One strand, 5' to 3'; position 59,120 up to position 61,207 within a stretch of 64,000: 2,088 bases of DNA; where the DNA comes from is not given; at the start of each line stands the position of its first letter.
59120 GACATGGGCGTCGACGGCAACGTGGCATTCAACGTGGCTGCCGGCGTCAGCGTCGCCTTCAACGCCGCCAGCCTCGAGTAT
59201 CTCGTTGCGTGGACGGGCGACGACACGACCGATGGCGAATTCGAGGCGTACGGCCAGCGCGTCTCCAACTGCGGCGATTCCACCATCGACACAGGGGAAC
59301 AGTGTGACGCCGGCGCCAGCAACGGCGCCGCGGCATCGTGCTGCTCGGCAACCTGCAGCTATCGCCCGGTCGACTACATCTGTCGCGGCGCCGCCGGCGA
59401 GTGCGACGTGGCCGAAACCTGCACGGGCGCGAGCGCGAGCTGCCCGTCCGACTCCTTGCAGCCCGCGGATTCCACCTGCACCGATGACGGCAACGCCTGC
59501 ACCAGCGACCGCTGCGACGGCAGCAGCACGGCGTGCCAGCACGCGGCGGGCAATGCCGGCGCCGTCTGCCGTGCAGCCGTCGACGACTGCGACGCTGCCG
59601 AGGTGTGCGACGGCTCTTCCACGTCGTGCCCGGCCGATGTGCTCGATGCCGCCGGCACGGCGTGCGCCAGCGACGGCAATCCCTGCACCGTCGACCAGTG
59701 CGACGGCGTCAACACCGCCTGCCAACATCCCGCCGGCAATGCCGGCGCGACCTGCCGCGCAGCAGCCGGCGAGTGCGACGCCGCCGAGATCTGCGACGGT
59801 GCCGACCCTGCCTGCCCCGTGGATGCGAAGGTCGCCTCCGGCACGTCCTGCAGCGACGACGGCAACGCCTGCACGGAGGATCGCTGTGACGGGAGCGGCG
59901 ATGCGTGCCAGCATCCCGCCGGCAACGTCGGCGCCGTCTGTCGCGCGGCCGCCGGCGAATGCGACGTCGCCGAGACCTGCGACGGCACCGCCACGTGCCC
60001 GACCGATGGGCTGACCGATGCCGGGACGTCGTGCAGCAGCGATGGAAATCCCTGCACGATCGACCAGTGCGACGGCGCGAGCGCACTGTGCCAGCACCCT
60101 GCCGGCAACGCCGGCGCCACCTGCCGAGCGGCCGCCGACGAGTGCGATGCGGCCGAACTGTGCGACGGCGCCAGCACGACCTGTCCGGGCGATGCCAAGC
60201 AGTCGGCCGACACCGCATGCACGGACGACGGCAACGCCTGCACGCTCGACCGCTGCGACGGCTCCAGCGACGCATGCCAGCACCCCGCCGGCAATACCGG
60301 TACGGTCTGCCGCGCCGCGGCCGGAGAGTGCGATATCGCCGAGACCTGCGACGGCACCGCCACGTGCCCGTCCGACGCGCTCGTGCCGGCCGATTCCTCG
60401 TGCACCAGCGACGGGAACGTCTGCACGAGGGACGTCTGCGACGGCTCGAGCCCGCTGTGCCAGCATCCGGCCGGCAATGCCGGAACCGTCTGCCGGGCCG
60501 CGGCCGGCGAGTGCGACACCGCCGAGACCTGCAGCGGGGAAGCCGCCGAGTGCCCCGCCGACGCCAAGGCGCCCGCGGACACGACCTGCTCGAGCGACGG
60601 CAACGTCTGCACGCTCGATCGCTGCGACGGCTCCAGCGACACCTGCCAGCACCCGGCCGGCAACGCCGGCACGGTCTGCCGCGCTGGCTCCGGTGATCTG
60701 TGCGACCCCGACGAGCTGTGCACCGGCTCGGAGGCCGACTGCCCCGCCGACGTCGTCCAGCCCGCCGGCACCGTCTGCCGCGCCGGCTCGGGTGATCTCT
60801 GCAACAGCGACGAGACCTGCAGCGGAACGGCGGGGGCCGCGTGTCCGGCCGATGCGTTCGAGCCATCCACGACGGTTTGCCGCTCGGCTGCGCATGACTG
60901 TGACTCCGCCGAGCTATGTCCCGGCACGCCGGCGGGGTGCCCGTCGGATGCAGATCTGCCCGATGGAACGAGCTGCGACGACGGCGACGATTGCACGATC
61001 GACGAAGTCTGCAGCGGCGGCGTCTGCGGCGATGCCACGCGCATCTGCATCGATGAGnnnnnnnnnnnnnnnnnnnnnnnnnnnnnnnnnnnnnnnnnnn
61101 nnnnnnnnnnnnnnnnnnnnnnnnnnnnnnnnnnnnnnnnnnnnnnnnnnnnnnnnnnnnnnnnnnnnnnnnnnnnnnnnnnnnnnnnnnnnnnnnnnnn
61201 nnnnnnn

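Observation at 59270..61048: Tandem array of disintegrin-like 'ECD-loop' modules: one full ADAM-like entry module, seven 62-aa double modules and three half modules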

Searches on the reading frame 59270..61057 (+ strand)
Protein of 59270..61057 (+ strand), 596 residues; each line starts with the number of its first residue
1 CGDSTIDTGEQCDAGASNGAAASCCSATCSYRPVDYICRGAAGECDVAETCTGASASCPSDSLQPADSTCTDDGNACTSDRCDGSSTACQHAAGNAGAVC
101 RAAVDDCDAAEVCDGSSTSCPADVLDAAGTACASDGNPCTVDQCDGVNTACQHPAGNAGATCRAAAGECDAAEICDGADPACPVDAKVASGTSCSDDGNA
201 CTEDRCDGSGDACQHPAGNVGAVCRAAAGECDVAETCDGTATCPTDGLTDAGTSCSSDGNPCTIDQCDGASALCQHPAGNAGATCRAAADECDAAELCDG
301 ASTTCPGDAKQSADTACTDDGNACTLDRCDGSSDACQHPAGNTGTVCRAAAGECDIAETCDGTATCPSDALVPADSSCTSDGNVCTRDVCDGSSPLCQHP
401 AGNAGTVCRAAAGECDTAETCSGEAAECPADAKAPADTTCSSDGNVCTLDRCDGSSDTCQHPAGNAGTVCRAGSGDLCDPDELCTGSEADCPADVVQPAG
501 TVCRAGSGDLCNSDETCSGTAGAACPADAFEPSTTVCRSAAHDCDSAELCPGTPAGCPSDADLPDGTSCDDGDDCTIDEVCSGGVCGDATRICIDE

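Call 9: search_solved_structures(query=window:59270-61057:+, max_evalue=1, show_alignments=3)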
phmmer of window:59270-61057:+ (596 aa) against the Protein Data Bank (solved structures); distinct sequences matched with E-value up to 1: 5.
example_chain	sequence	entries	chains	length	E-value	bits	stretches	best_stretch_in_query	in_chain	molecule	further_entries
3k7n_A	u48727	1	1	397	2.8e-08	36.2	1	1-149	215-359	K-like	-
2e3x_A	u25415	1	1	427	1.1e-05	27.7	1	24-100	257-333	Coagulation factor X-activating enzyme heavy chain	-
3k7l_A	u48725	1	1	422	3.2e-05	26.1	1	82-151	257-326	Atragin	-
3hdb_A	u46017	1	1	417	0.0029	19.6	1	22-90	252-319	AAHIV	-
9clp_A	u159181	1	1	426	0.0034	19.4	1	22-89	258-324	Zinc metalloproteinase-disintegrin-like ecarin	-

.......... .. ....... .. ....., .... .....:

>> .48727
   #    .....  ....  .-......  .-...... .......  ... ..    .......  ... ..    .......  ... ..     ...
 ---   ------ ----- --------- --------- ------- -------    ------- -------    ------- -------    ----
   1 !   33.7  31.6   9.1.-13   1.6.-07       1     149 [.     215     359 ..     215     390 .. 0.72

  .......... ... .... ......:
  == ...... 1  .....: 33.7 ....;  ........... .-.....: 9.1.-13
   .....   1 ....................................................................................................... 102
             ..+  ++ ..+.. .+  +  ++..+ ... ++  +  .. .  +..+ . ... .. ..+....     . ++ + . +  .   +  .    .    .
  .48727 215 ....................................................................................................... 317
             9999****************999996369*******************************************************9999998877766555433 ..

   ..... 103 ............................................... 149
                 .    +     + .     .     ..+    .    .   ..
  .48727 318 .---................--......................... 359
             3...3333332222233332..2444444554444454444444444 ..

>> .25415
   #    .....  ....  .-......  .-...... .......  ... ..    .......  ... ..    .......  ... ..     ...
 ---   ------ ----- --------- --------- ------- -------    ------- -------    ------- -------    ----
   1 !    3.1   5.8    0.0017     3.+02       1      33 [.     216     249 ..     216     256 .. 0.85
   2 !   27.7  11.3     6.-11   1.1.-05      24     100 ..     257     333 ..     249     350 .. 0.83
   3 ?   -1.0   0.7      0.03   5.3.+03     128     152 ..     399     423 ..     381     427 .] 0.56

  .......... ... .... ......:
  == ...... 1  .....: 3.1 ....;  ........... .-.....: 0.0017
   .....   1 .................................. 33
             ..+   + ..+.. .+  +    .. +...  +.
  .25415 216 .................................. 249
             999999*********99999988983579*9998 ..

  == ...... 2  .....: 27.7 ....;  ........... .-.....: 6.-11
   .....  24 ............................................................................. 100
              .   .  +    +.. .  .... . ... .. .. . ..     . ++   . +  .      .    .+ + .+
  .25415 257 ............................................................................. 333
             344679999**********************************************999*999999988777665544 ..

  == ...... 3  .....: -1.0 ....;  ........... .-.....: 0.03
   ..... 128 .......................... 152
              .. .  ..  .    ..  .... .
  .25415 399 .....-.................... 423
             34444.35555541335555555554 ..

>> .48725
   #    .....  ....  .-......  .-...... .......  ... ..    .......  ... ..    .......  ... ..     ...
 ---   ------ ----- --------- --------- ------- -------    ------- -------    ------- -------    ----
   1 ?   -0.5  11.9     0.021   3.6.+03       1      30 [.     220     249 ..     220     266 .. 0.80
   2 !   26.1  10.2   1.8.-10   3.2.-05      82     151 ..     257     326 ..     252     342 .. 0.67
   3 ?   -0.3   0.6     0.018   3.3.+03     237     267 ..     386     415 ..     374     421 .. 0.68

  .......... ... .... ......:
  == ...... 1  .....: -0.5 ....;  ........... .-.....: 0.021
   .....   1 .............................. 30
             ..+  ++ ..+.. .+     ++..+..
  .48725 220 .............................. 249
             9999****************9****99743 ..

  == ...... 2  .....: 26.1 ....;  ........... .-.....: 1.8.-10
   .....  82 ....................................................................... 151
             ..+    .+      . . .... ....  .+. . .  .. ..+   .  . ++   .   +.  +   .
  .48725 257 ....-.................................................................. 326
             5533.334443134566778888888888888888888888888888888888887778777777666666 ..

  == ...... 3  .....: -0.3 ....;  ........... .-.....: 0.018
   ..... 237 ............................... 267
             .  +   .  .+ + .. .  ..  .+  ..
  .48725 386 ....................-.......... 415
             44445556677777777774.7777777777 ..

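Call 13: find_homologous_proteins(query=window:59270-61048:+)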
Query window:59270-61048:+ (593 aa): 3093 proteins with E <= 0.001 among 8000 candidates; the best 120 are listed.
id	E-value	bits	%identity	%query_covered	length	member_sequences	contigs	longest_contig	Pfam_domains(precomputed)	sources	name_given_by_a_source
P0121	2.7e-156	540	41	98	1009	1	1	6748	PF00200.29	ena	-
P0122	1.4e-151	525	63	74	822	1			PF00526.24,PF00200.29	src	-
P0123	7.0e-148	512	60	73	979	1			PF00200.29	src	-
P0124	4.5e-139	483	59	76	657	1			PF00200.29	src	-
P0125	8.6e-138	479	61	71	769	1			PF00200.29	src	-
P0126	2.1e-137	478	48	97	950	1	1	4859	PF00200.29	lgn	-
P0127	1.2e-131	459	45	99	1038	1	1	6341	PF00200.29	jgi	-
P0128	5.4e-131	457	48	90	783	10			PF00526.24,PF00200.29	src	-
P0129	8.5e-130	453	41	98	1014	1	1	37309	PF00200.29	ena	-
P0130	4.6e-125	437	47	81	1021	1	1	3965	PF00200.29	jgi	jgi:hypothetical protein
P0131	4.7e-123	430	49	80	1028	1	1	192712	PF00200.29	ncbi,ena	-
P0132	3.8e-122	427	42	88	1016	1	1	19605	PF00200.29,PF24247.2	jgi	jgi:hypothetical protein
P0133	4.9e-121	424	43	95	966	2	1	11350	PF00200.29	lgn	-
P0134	1.1e-120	422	51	79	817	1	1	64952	PF00526.24,PF00200.29,PF24517.3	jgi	jgi:slime mold repeat-containing protein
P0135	3.1e-116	408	38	81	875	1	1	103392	PF00200.29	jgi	jgi:hypothetical protein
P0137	1.1e-114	403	50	77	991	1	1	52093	PF00200.29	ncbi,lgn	-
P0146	6.9e-110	387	44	84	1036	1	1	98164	PF00200.29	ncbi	-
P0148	4.1e-109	384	42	73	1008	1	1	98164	PF00200.29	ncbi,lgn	-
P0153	1.9e-107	379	42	65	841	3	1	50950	PF00200.29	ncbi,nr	ncbi:MAG TPA: hypothetical protein VMW56_02200 [Candidatus Margulisiibacteriota bacterium]|nr:hypoth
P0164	1.1e-100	356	44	64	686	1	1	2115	PF00200.29,PF24247.2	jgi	jgi:hypothetical protein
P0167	4.4e-99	351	38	95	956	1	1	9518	PF00200.29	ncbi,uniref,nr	ncbi:hypothetical protein THRCLA_22045 [Thraustotheca clavata]|uniref:Disintegrin domain-containing 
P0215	1.1e-84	304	45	62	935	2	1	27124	PF11949.15,PF00200.29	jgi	jgi:probable HAF family extracellular repeat protein/cysteine-rich repeat protein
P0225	7.2e-83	298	43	61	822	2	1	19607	PF00200.29,PF24247.2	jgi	jgi:cysteine-rich repeat protein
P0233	6.4e-82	294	46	64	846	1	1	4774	PF00200.29,PF24247.2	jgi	jgi:cysteine-rich repeat protein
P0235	8.5e-82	294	41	99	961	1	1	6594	PF00200.29,PF24247.2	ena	-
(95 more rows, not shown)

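Call 15: find_related_loci(query=window:59270-61048:+, collection=genome_contigs, flank=8000)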
Query window:59270-61048:+ (593 aa) in genome_contigs; peptide patterns used: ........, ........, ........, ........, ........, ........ (x = any residue, [..] = any of these).
600 stretches matched a pattern (row limit reached: there are more); 145 encode a relative of the query (tblastn E <= 1e-3); the best 80 are kept; 80 distinct loci.
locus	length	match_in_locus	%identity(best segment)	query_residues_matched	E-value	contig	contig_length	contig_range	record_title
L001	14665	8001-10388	49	1-583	2e-158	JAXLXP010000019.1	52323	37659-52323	MAG: Candidatus Binatia bacterium isolate STL-DESB4 C2.194.fa-19, whole genome shotgun sequence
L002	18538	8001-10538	44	30-586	5e-109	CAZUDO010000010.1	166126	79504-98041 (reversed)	MAG TPA_asm: uncultured Candidatus Binatia bacterium isolate binchicken_co165_346 genome assembly, contig: k141_227991,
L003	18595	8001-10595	46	28-583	3e-98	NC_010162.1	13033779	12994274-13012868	Sorangium cellulosum So ce56, complete sequence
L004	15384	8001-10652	44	1-583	1e-89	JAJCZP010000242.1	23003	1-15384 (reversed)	MAG: Deltaproteobacteria bacterium isolate OFTM125 OFTM125_241, whole genome shotgun sequence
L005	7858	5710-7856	46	1-583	7e-88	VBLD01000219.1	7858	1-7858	MAG: Deltaproteobacteria bacterium isolate DP_26 14_1009_16_30cm_scaffold_56537, whole genome shotgun sequence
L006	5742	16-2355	39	3-592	1e-72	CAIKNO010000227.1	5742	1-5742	MAG: uncultured Sandaracinus sp. isolate KT_bin-1087 genome assembly, contig: bin-1087:227/816, whole genome shotgun seq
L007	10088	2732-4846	38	34-593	2e-69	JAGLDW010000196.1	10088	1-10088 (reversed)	MAG: Lentisphaeria bacterium isolate SW_4_46 ROV167.bin.46.fa_196, whole genome shotgun sequence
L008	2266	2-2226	43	37-583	3e-69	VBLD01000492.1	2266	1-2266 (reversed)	MAG: Deltaproteobacteria bacterium isolate DP_26 14_1009_16_30cm_scaffold_316620, whole genome shotgun sequence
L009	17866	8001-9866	39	1-586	1e-65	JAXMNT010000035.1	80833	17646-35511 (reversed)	MAG: Deltaproteobacteria bacterium isolate EC_MBin.16 ECX_380CoAssmbCtg, whole genome shotgun sequence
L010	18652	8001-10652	35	10-583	2e-68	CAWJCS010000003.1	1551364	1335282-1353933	MAG: uncultured delta proteobacterium isolate MFD04944.bin.1.40 genome assembly, contig: contig_19088, whole genome shot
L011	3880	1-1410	43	30-564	4e-45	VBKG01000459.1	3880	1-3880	MAG: Deltaproteobacteria bacterium isolate DP_3 14_1009_13_30cm_scaffold_45389, whole genome shotgun sequence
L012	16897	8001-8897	41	1-586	1e-40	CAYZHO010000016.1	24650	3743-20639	MAG TPA_asm: uncultured Myxococcales bacterium isolate SRP162660_co2_189 genome assembly, contig: NODE_522_length_24650_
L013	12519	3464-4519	41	7-586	1e-37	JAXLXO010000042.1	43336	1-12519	MAG: Candidatus Binatia bacterium isolate STL-DESB3 C3.115.fa-42, whole genome shotgun sequence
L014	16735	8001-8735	45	28-588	2e-35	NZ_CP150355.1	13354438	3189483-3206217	Sorangium sp. So ce1000 chromosome, complete genome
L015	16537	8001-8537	41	1-583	2e-32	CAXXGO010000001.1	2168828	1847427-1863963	MAG: Phycisphaerae bacterium isolate c853687f-fc16-43d1-893a-c6280bf959b9 genome assembly, contig: contig_1, whole genom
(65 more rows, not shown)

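Call 57: search_protein_families(library=pfam, proteins=[P0132, P0146, P0121, P0130, P0167], max_evalue=0.001)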
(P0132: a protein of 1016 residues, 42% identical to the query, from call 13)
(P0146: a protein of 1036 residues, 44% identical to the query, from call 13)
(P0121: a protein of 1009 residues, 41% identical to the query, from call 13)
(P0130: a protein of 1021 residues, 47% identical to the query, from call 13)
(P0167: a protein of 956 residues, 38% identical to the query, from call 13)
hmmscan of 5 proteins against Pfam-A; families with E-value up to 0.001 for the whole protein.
P0132 (1016 aa): 3 families
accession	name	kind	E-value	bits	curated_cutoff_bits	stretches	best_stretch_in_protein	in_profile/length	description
PF00200.28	Disintegrin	-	6.3e-58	193.9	35.1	5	264-315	23-75/75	Disintegrin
PF24247.1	DUF7450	-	2.2e-19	70.2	27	1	860-1012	11-151/151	Repeat of unknown function (DUF7450)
PF00526.23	Dicty_CTDC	-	0.00012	22.2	27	0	359-377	4-21/24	Dictyostelium (slime mold) repeat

P0146 (1036 aa): 2 families
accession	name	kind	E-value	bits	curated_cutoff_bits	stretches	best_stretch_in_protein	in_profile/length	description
PF00200.28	Disintegrin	-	9.3e-42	142.1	35.1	3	261-311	24-75/75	Disintegrin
PF24247.1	DUF7450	-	3e-08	34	27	1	879-992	16-122/151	Repeat of unknown function (DUF7450)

P0121 (1009 aa): 2 families
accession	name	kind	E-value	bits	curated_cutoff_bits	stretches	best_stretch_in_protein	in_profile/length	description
PF00200.28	Disintegrin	-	4.6e-45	152.7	35.1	2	229-281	22-75/75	Disintegrin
PF00526.23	Dicty_CTDC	-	0.00033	20.8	27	1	796-817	1-22/24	Dictyostelium (slime mold) repeat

P0130 (1021 aa): 1 family
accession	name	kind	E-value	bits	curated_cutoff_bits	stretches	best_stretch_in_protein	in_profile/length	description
PF00200.28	Disintegrin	-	8.5e-74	244.8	35.1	8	242-299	20-75/75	Disintegrin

P0167 (956 aa): 1 family
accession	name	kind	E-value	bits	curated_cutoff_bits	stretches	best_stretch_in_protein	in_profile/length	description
PF00200.28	Disintegrin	-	2.2e-67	224.2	35.1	11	385-442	17-75/75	Disintegrin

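Call 72: search_protein_families(library=pfam, proteins=[P0137, P0153, P0131, P0215, P0122, P0127, P0134, P0129], max_evalue=0.01)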
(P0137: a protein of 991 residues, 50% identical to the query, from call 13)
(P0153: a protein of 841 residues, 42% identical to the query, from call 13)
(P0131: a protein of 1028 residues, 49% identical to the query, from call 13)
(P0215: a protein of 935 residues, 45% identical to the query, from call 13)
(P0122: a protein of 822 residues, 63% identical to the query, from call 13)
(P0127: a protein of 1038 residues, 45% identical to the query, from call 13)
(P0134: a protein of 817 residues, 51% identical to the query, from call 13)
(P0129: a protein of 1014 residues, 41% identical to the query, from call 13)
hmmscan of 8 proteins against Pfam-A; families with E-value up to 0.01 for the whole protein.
P0137 (991 aa): 3 families
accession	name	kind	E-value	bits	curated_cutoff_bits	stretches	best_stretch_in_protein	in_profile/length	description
PF00200.28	Disintegrin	-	3e-60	201.4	35.1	11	319-370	29-75/75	Disintegrin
PF13948.11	DUF4215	-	7.4e-05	23.4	27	1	311-338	20-46/47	Domain of unknown function (DUF4215)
PF02412.23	TSP_3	-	0.0025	17.9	25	1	783-804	15-36/36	Thrombospondin type 3 repeat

P0153 (841 aa): 3 families
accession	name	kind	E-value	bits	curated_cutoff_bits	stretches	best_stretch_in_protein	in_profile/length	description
PF00200.28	Disintegrin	-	5.5e-44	149.3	35.1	9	231-276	30-75/75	Disintegrin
PF02412.23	TSP_3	-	0.00014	21.9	25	2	651-673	14-36/36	Thrombospondin type 3 repeat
PF01436.27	NHL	-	0.0039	17.6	20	0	441-461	3-23/28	NHL repeat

P0131 (1028 aa): 3 families
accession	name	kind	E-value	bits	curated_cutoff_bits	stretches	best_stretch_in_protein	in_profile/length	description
PF00200.28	Disintegrin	-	1.4e-42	144.7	35.1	7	497-578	1-75/75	Disintegrin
PF13948.11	DUF4215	-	7.8e-05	23.3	27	1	490-518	20-47/47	Domain of unknown function (DUF4215)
PF00526.23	Dicty_CTDC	-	0.0065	16.7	27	1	527-546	2-21/24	Dictyostelium (slime mold) repeat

P0215 (935 aa): 3 families
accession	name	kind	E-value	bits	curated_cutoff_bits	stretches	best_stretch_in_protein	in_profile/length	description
PF00200.28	Disintegrin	-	9.8e-28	97.2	35.1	4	363-444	1-75/75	Disintegrin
PF11949.14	DUF3466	-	5.9e-13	48.6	25.1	2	141-204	382-450/609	Protein of unknown function (DUF3466)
PF13948.11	DUF4215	-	0.00028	21.6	27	1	355-383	19-46/47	Domain of unknown function (DUF4215)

P0122 (822 aa): 2 families
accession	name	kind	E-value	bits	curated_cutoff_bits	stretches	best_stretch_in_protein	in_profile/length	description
PF00200.28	Disintegrin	-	1.6e-44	151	35.1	7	385-437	22-75/75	Disintegrin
PF00526.23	Dicty_CTDC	-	2.2e-05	24.6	27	0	447-469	2-21/24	Dictyostelium (slime mold) repeat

P0127 (1038 aa): 3 families
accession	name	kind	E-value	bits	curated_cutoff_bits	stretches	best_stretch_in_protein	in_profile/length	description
PF00200.28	Disintegrin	-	2.6e-63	211.2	35.1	12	265-315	24-75/75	Disintegrin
PF21916.1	mtd_2nd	-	0.0017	19.1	24.6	1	64-115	31-79/115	Mtd second domain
PF00526.23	Dicty_CTDC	-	0.0023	18.2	27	1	546-564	4-21/24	Dictyostelium (slime mold) repeat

P0134 (817 aa): 3 families
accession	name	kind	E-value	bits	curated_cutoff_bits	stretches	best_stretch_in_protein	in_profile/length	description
PF00200.28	Disintegrin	-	3.2e-26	92.3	35.1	7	300-331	44-75/75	Disintegrin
PF24517.2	CBM96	-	1.8e-10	41.3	26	1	71-189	9-128/164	Carbohydrate-binding module family 96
PF00526.23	Dicty_CTDC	-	9.1e-09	35.4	27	0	588-608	2-21/24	Dictyostelium (slime mold) repeat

P0129 (1014 aa): 2 families
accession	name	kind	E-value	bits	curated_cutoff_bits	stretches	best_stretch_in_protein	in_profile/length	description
PF00200.28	Disintegrin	-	3.8e-36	124.1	35.1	2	229-282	21-75/75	Disintegrin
PF00526.23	Dicty_CTDC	-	0.001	19.3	27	1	799-821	2-24/24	Dictyostelium (slime mold) repeat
